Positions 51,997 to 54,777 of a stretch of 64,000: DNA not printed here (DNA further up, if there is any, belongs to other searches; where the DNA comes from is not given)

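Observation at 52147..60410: Candidate uncharacterised module: triple-PilZ/GNAT-like giant protein, two overlapping cobalamin-type radical SAM enzymes, and a dedicated V4R/GAF kinase with an atypical response regulator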

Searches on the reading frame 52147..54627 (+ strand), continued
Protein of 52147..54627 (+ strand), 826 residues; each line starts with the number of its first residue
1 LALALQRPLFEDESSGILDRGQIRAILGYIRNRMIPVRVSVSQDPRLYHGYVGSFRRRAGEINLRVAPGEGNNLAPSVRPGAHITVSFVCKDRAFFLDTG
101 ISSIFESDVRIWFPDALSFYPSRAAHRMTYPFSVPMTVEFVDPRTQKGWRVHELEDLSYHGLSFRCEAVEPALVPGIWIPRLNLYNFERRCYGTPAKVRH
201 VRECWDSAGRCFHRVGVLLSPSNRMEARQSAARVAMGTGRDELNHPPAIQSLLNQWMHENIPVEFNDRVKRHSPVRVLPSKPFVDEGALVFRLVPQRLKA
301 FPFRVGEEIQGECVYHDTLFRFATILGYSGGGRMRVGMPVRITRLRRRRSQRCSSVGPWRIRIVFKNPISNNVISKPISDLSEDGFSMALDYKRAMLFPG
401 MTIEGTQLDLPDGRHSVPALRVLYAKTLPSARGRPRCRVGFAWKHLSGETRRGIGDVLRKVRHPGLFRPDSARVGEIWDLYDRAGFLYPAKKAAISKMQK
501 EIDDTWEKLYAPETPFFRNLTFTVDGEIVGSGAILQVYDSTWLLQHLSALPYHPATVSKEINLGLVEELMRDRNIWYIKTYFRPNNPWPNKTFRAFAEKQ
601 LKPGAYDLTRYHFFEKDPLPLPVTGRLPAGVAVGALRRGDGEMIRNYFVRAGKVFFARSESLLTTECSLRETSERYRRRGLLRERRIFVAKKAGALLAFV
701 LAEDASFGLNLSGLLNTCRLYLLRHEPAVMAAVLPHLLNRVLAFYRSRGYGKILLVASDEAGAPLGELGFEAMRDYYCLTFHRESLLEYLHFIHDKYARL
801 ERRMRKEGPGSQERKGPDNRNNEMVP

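Call 32: search_protein_families(library=pfam, proteins=[L012:7521-9089:+, L012:12152-13759:+, L012:16826-17623:-, L012:13760-16822:-, L012:17677-19032:+, L010:13822-15498:+, L010:15863-16840:+, L009:12169-13098:+, L009:13983-15473:-, L011:2943-4571:+], max_evalue=0.001)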
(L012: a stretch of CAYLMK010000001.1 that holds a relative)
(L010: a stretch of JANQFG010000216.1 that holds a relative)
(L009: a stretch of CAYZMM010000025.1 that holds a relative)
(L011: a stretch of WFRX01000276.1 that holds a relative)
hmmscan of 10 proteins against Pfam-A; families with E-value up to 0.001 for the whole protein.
L012:7521-9089:+ (522 aa): 0 families

L012:12152-13759:+ (535 aa): 2 families
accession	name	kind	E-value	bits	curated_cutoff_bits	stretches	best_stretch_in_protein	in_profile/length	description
PF04055.27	Radical_SAM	-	1.5e-21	77.7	29.5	1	251-410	3-166/166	Radical SAM superfamily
PF02310.24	B12-binding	-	0.0001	22.6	32.1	1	71-141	22-94/121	B12 binding domain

L012:16826-17623:- (265 aa): 16 families
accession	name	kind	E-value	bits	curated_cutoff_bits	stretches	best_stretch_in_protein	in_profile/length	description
PF13847.12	Methyltransf_31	-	3.1e-27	95.5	27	1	34-186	2-142/145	Methyltransferase domain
PF13649.12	Methyltransf_25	-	1.9e-24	86.6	27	1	39-136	1-97/97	Methyltransferase domain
PF08241.18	Methyltransf_11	-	2.7e-20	73.3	21.2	1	40-138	1-93/95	Methyltransferase domain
PF13489.12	Methyltransf_23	-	6.8e-17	62.1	27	1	23-194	8-163/164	Methyltransferase domain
PF08242.18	Methyltransf_12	-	1.3e-16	61.5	30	1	40-138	1-98/98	Methyltransferase domain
PF01209.24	Ubie_methyltran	-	6.6e-15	55.5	20.1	1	33-154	45-163/233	ubiE/COQ5 methyltransferase family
PF02353.26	CMAS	-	7.4e-12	45.6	27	1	21-230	48-241/273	Mycolic acid cyclopropane synthetase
PF01728.25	FtsJ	-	7.9e-11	42.6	24.1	1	23-108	11-96/181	FtsJ-like methyltransferase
PF05175.20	MTS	-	1e-07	32.2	23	1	35-108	31-103/170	Methyltransferase small domain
PF01135.25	PCMT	-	1.8e-07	31.6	20.3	1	29-95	67-134/210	Protein-L-isoaspartate(D-aspartate) O-methyltransferase (PCMT)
PF13679.12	Methyltransf_32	-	6.7e-06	26.6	27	1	36-102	26-100/143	Methyltransferase domain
PF07021.18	MetW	-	2.7e-05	24.3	21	1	33-108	11-80/193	Methionine biosynthesis protein MetW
PF03848.20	TehB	-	5.3e-05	23.2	20.4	1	36-143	31-136/193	Tellurite resistance protein TehB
PF06325.19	PrmA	-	6.1e-05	23.1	22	1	33-109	159-232/296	Ribosomal protein L11 methyltransferase (PrmA)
PF08003.17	Methyltransf_9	-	0.00072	19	23.8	1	35-140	115-217/315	Protein of unknown function (DUF1698)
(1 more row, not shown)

L012:13760-16822:- (1020 aa): 7 families
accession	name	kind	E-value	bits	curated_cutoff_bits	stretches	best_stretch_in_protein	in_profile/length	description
PF02518.31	HATPase_c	-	1.8e-64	215.5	26.4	2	898-1000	5-109/111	Histidine kinase-, DNA gyrase B-, and HSP90-like ATPase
PF00072.30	Response_reg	-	7.6e-27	94.1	30.2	1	625-735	1-110/111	Response regulator receiver domain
PF00512.31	HisKA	-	4.9e-26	91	26.9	2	337-404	2-66/66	His Kinase A (phospho-acceptor) domain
PF13581.12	HATPase_c_2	-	9.7e-09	35.8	27.4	0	908-978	41-112/127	Histidine kinase-like ATPase domain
PF14501.12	HATPase_c_5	-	8.5e-08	32.5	22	1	899-986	6-90/102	GHKL domain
PF13589.12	HATPase_c_3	-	1.1e-07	32.4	25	0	899-950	3-53/137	Histidine kinase-, DNA gyrase B-, and HSP90-like ATPase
PF10090.15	HPTransfase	-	0.0002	21.6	22.9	0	456-498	33-75/123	Histidine phosphotransferase C-terminal domain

L012:17677-19032:+ (451 aa): 3 families
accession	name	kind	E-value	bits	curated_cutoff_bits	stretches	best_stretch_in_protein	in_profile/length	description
PF02518.31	HATPase_c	-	7.8e-26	91.1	26.4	1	321-430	2-110/111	Histidine kinase-, DNA gyrase B-, and HSP90-like ATPase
PF00072.30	Response_reg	-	9.1e-15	55.2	30.2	1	68-175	1-108/111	Response regulator receiver domain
PF00512.31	HisKA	-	1.1e-12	48.2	26.9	1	214-275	3-63/66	His Kinase A (phospho-acceptor) domain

L010:13822-15498:+ (558 aa): 2 families
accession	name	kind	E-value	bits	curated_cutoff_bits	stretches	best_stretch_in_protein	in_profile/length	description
PF04055.27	Radical_SAM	-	2.1e-23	83.7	29.5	1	274-433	3-166/166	Radical SAM superfamily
PF02310.24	B12-binding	-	9.5e-07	29.1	32.1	1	92-166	20-94/121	B12 binding domain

L010:15863-16840:+ (325 aa): 6 families
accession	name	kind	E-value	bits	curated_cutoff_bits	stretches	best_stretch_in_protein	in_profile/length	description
PF01370.27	Epimerase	-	1.5e-26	93.8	20.9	1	6-228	1-240/240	NAD dependent epimerase/dehydratase family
PF01073.25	3Beta_HSD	-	5.3e-19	68.7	22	1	7-187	1-198/280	3-beta hydroxysteroid dehydrogenase/isomerase family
PF16363.11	GDP_Man_Dehyd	-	2.1e-16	60.7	27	1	8-161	2-172/332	GDP-mannose 4,6 dehydratase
PF07993.18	NAD_binding_4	-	1.7e-10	40.9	20.1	1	56-179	78-210/258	Male sterility protein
PF13460.12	NAD_binding_10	-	2.7e-07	31.1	27.2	1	10-130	1-114/184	NAD(P)H-binding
PF04321.23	RmlD_sub_bind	-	5.8e-05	22.7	27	1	5-185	2-163/287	RmlD substrate binding domain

L009:12169-13098:+ (309 aa): 6 families
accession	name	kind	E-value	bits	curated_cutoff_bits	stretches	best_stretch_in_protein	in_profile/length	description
PF01370.27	Epimerase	-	1.1e-30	107.3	20.9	1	6-228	1-240/240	NAD dependent epimerase/dehydratase family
PF01073.25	3Beta_HSD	-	3.2e-21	76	22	1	7-184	1-192/280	3-beta hydroxysteroid dehydrogenase/isomerase family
PF16363.11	GDP_Man_Dehyd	-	2.9e-17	63.6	27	1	9-181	3-191/332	GDP-mannose 4,6 dehydratase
PF07993.18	NAD_binding_4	-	6.1e-12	45.7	20.1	1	52-187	74-220/258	Male sterility protein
PF13460.12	NAD_binding_10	-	2.2e-10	41.2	27.2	1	10-131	1-115/184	NAD(P)H-binding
PF04321.23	RmlD_sub_bind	-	1.7e-07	31.1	27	1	5-185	2-163/287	RmlD substrate binding domain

L009:13983-15473:- (496 aa): 2 families
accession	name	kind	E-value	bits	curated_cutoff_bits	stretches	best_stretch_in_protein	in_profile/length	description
PF04055.27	Radical_SAM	-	1.9e-20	74.1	29.5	1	222-381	2-164/166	Radical SAM superfamily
PF02310.24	B12-binding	-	4.6e-10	39.8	32.1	1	95-167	40-116/121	B12 binding domain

L011:2943-4571:+ (542 aa): 2 families
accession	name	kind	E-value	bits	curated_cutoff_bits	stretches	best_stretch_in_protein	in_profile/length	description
PF04055.27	Radical_SAM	-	5.2e-23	82.5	29.5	1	260-417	4-165/166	Radical SAM superfamily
PF02310.24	B12-binding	-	1.3e-05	25.4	32.1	1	73-146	18-91/121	B12 binding domain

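Call 42: search_protein_families(library=pfam, proteins=[L012:9206-12058:+, L012:6177-7307:-, L012:4062-5741:+, L012:19584-21488:+, L010:12231-13838:+, L009:15746-18778:+, L009:5494-6426:+, L011:10777-12273:-], max_evalue=0.01)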
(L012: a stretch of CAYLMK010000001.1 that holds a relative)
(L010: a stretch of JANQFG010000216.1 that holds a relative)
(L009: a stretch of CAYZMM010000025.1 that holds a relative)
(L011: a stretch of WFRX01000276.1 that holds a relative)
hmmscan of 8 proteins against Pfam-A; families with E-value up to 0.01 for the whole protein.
L012:9206-12058:+ (950 aa): 1 family
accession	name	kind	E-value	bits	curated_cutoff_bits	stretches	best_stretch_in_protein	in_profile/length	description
PF07238.19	PilZ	-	1.7e-18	67.2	22.5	1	7-115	1-100/102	PilZ domain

L012:6177-7307:- (376 aa): 8 families
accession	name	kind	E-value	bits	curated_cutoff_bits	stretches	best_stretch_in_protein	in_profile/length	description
PF07726.17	AAA_3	-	7.7e-66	220.4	27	1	97-227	1-131/131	ATPase family associated with various cellular activities (AAA)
PF17863.7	AAA_lid_2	-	1.1e-22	80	22.7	1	302-367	7-72/74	AAA lid domain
PF20030.5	bpMoxR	-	9.4e-16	57.9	27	1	67-245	3-180/205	MoxR domain in the MoxR-vWA-beta-propeller ternary systems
PF07728.20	AAA_5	-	3.5e-15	56.7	22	1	97-225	1-139/139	AAA domain (dynein-related subfamily)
PF00493.29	MCM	-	3.8e-06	26.6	23.3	1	92-210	54-175/224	MCM P-loop domain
PF00004.35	AAA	-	3.9e-05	24.6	21.2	1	98-209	1-111/131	ATPase family associated with various cellular activities (AAA)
PF05496.18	RuvB_N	-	6.2e-05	23.2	27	1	96-189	34-115/159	Holliday junction DNA helicase RuvB P-loop domain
PF00158.32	Sigma54_activat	-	0.00035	20.7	20.2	1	95-211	22-147/168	Sigma-54 interaction domain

L012:4062-5741:+ (559 aa): 0 families

L012:19584-21488:+ (634 aa): 0 families

L010:12231-13838:+ (535 aa): 2 families
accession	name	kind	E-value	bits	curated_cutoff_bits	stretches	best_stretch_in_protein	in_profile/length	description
PF04055.27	Radical_SAM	-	1.7e-25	90.6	29.5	1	251-410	3-166/166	Radical SAM superfamily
PF02310.24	B12-binding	-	7.4e-05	23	32.1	1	69-151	20-103/121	B12 binding domain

L009:15746-18778:+ (1010 aa): 8 families
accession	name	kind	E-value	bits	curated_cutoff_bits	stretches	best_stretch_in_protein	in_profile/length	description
PF02518.31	HATPase_c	-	9.3e-58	193.9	26.4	2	894-996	5-109/111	Histidine kinase-, DNA gyrase B-, and HSP90-like ATPase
PF00072.30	Response_reg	-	5.6e-26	91.3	30.2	1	621-731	1-110/111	Response regulator receiver domain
PF00512.31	HisKA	-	3.8e-23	81.7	26.9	2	332-399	2-66/66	His Kinase A (phospho-acceptor) domain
PF13589.12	HATPase_c_3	-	1.2e-07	32.3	25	0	451-526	4-80/137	Histidine kinase-, DNA gyrase B-, and HSP90-like ATPase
PF14501.12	HATPase_c_5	-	7.1e-06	26.3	22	1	895-982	6-90/102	GHKL domain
PF13581.12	HATPase_c_2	-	1e-05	26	27.4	0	454-530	40-109/127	Histidine kinase-like ATPase domain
PF04108.17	ATG17_like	-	0.0041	17.1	43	0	265-330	213-275/355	Autophagy protein ATG17-like domain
PF15665.10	FAM184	-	0.0047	17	32.7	0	725-809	86-169/211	Family with sequence similarity 184, A and B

L009:5494-6426:+ (310 aa): 0 families

L011:10777-12273:- (498 aa): 16 families
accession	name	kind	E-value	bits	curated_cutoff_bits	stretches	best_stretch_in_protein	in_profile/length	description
PF07719.23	TPR_2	-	7e-21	73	27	2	406-434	5-33/34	Tetratricopeptide repeat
PF14559.12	TPR_19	-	1e-16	61.5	25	1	414-458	3-47/68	Tetratricopeptide repeat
PF00515.34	TPR_1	-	2.2e-15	56.2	27.8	2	406-434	5-33/34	Tetratricopeptide repeat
PF13428.12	TPR_14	-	5.1e-15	54.9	23.5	1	406-444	5-43/44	Tetratricopeptide repeat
PF13432.12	TPR_16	-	1.8e-13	51.1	32.7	2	309-364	8-60/65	Tetratricopeptide repeat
PF13424.12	TPR_12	-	1.6e-09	38.3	30.1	1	404-466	5-75/77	Tetratricopeptide repeat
PF13414.12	TPR_11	-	1.2e-06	28.6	26.8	1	410-447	2-39/42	TPR repeat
PF13174.12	TPR_6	-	2.9e-06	28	26.3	0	408-435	6-33/33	Tetratricopeptide repeat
PF24575.1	TPR_Slam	-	2.7e-05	25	35.2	0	403-457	48-102/104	Surface lipoprotein assembly modifier, N-terminal TPR repeats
PF13431.12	TPR_17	-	0.00013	22.4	24.4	0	425-456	2-33/34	Tetratricopeptide repeat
PF25064.1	ARM_TT21_5th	-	0.00059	20.6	27.8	0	282-360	19-98/117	TT21 fifth ARM repeats domain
PF13176.12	TPR_7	-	0.00082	19.7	27.9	0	340-361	5-26/36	Tetratricopeptide repeat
PF10579.15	Rapsyn_N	-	0.00083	19.8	23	0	371-420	9-58/80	Rapsyn N-terminal myristoylation and linker region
PF25063.1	ARM_TT21_C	-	0.0015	18.9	35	0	274-355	105-185/209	Tetratricopeptide repeat protein 21 C-terminal ARM domain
PF13429.12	TPR_15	-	0.0027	17.6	26.2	1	306-462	118-274/280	Tetratricopeptide repeat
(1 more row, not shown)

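Call 60: find_encoding_contigs(protein=P0135, flank=8000, max_places=2)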
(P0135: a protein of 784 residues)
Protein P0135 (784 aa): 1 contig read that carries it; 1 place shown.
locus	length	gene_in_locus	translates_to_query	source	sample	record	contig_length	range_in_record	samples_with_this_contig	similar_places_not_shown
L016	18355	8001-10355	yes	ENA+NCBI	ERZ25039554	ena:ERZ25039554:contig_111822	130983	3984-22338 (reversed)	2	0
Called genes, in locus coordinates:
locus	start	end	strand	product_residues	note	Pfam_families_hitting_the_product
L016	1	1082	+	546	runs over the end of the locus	PF13490:zf-HC2 (weak)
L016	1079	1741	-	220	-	PF01351:RNase_HII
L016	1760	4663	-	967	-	PF13432:TPR_16 (weak), PF13432:TPR_16, PF13432:TPR_16, PF14559:TPR_19, PF13432:TPR_16, PF00009:GTP_EFTU, PF00350:Dynamin_N, PF01926:MMR_HSR1, +10 more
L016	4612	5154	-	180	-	-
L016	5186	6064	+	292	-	-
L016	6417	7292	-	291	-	PF01435:Peptidase_M48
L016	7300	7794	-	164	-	PF10698:DUF2505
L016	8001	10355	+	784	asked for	PF07238:PilZ (faint)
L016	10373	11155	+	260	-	PF01135:PCMT, PF13489:Methyltransf_23, PF01209:Ubie_methyltran, PF13847:Methyltransf_31, PF08241:Methyltransf_11, PF08242:Methyltransf_12, PF13649:Methyltransf_25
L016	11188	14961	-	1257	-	PF00069:Pkinase, PF07714:PK_Tyr_Ser-Thr, PF00069:Pkinase, PF13191:AAA_16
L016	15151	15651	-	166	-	-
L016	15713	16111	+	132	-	PF00072:Response_reg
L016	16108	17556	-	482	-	PF01510:Amidase_2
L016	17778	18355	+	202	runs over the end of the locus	PF00037:Fer4, PF12797:Fer4_2 (weak), PF12837:Fer4_6 (weak), PF12838:Fer4_7, PF14697:Fer4_21 (weak), PF12838:Fer4_7 (weak), PF13187:Fer4_9 (weak), PF12837:Fer4_6 (weak), +7 more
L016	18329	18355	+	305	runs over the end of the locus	PF02810:SEC-C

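Call 61: find_encoding_contigs(protein=P0143, flank=8000, max_places=2)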
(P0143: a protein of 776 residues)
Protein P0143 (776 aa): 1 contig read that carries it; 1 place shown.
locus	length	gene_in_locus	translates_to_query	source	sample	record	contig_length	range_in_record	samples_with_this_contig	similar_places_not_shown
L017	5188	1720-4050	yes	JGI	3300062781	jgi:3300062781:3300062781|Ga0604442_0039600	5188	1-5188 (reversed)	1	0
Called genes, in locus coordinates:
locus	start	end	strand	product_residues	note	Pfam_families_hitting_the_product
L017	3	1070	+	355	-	?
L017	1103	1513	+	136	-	-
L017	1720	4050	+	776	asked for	PF07238:PilZ (weak)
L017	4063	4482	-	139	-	PF07366:SnoaL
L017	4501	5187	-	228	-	?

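Call 63: find_encoding_contigs(protein=P0141, flank=8000, max_places=2)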
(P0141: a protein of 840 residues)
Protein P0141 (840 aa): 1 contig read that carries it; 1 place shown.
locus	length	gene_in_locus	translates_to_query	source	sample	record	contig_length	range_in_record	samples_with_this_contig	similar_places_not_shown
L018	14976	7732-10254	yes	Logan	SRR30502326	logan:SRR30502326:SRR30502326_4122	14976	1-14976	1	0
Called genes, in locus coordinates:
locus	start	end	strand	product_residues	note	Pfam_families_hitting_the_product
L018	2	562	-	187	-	?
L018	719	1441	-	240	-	PF02224:Cytidylate_kin, PF13189:Cytidylate_kin2, PF13238:AAA_18 (weak), PF01202:SKI (faint), PF13207:AAA_17 (faint)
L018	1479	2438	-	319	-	PF03255:ACCA, PF01039:Carboxyl_trans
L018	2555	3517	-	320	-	PF01745:IPT (weak), PF01715:IPPT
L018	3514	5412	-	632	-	PF02518:HATPase_c (weak), PF13589:HATPase_c_3, PF01119:DNA_mis_repair, PF08676:MutL_C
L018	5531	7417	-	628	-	PF00498:FHA (weak), PF13185:GAF_2, PF01966:HD (faint), PF13487:HD_5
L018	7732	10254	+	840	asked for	PF07238:PilZ (faint)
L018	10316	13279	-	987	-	PF00512:HisKA, PF02518:HATPase_c, PF00072:Response_reg, PF00990:GGDEF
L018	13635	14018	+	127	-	PF02152:FolB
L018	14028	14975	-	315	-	?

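Call 64: find_encoding_contigs(protein=P0155, flank=8000, max_places=2)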
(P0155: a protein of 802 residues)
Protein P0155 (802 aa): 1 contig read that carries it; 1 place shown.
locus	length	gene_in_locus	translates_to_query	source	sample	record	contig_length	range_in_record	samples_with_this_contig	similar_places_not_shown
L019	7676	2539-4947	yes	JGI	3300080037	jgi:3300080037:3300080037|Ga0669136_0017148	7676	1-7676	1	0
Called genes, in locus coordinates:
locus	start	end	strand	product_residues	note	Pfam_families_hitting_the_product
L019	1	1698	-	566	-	?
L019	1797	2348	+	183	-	-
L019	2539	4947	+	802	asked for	PF07238:PilZ (faint)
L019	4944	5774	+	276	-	PF01135:PCMT (weak), PF13489:Methyltransf_23, PF01209:Ubie_methyltran, PF08704:GCD14 (weak), PF13847:Methyltransf_31, PF08241:Methyltransf_11, PF08242:Methyltransf_12, PF13649:Methyltransf_25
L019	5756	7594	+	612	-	PF00512:HisKA, PF02518:HATPase_c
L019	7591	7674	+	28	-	?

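Call 65: find_encoding_contigs(protein=P0191, flank=8000, max_places=2)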
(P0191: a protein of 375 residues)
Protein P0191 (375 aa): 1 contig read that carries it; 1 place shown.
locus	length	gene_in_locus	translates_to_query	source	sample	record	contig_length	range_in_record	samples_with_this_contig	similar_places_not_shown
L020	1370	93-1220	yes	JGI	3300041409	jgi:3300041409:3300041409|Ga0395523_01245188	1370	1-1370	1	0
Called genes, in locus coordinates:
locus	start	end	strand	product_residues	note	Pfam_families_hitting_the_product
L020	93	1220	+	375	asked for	-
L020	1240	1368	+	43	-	?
